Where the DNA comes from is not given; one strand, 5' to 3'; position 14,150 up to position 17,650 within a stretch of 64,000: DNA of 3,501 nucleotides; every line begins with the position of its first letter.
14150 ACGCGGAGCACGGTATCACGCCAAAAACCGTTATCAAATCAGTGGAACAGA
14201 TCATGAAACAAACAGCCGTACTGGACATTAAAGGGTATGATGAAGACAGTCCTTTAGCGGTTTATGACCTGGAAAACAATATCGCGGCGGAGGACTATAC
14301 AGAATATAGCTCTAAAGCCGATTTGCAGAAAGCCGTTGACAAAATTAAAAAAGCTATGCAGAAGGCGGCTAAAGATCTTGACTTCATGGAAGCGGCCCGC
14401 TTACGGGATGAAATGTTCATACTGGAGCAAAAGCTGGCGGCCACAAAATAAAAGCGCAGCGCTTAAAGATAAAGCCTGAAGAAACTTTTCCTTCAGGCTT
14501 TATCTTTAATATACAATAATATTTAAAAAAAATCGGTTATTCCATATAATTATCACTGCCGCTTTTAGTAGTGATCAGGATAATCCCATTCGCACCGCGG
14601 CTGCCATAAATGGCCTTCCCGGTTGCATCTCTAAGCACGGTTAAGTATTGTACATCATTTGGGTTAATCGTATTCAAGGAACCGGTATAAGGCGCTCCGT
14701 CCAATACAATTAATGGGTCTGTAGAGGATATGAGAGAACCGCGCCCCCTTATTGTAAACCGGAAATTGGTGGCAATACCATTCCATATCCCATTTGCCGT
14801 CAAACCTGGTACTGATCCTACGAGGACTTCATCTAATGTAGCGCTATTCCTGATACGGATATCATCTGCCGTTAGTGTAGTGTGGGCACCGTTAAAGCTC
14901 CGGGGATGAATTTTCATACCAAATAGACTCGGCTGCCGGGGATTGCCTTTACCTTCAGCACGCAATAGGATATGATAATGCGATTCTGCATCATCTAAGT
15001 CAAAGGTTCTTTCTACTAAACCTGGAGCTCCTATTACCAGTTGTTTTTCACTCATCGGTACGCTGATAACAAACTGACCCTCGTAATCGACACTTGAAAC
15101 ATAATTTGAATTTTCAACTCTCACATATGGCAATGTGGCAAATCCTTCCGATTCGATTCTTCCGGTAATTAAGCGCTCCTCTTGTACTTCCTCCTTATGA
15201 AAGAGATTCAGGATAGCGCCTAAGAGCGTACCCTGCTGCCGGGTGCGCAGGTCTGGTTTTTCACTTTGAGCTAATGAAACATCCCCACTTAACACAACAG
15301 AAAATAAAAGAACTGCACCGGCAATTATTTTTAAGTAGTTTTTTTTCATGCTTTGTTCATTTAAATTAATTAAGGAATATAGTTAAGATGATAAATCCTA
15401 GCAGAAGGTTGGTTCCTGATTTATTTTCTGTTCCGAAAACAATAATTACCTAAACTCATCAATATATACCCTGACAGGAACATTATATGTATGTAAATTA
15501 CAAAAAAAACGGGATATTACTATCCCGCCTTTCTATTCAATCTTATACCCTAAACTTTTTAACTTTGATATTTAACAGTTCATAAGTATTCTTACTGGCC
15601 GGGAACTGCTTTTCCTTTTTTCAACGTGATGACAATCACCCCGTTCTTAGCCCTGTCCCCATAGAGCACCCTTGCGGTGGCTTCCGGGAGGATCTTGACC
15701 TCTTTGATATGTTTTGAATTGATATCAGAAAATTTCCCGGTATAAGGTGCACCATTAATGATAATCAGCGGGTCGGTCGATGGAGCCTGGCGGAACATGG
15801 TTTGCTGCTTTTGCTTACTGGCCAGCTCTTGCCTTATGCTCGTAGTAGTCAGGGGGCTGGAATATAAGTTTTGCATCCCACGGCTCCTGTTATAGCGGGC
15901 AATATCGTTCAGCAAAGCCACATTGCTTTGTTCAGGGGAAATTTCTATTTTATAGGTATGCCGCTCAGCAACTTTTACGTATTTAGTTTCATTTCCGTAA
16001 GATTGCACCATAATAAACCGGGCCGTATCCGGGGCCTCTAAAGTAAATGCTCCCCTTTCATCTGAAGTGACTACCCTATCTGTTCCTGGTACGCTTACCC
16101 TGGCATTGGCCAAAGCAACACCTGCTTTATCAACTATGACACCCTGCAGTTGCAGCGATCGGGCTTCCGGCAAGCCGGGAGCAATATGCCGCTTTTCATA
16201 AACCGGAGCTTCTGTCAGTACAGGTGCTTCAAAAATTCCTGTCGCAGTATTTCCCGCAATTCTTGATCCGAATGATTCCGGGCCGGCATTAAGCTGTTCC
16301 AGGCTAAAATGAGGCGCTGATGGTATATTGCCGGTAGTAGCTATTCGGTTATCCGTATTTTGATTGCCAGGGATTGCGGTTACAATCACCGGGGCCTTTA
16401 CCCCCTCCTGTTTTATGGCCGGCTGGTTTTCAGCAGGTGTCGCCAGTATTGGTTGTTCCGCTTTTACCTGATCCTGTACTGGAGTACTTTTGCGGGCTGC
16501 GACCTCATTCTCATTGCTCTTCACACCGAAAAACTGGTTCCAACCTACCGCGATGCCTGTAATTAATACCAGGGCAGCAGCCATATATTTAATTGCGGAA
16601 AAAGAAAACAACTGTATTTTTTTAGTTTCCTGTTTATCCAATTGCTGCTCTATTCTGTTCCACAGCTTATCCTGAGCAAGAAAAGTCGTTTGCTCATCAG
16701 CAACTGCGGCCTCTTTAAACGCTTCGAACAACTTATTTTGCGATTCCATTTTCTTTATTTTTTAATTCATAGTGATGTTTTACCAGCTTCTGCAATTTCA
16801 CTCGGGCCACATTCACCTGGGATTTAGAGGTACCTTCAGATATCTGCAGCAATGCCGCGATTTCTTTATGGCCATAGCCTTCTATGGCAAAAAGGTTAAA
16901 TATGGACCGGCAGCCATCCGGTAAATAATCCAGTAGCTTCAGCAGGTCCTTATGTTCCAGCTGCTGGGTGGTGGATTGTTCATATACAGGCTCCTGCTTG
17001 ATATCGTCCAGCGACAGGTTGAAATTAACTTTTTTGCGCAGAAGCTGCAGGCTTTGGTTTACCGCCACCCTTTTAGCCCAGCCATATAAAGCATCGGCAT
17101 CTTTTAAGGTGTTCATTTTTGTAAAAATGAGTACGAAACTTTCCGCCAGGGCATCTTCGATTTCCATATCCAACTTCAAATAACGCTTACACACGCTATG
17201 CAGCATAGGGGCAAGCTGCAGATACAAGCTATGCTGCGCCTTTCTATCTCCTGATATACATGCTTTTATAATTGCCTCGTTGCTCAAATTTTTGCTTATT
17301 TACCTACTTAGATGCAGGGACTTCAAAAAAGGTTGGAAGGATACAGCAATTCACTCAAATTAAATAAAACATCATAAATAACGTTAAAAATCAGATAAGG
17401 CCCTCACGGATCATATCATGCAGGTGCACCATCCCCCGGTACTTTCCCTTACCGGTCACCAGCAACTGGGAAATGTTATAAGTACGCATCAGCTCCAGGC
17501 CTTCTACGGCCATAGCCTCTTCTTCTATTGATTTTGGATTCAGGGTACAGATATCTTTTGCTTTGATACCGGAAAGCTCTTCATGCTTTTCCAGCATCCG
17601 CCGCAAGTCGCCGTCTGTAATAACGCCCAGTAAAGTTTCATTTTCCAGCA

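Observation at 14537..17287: ECF sigma / anti-sigma system built on barrel-less TonB plug domains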

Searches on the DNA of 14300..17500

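Call 111: search_rna_families(source=window, start=14300, end=17500, threshold=evalue, max_evalue=1)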
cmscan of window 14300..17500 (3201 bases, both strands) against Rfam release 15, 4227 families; matches with E-value up to 1: 2.
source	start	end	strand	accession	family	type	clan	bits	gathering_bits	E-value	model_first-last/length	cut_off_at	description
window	14463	14508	+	RF04157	MIR9486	Gene; miRNA;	-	24.4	100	0.075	1-119/119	no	MIR9486 microRNA precursor family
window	15491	15680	-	RF00084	CsrC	Gene; sRNA;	CL00106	18.7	61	0.0099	1-255/255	no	CsrC RNA family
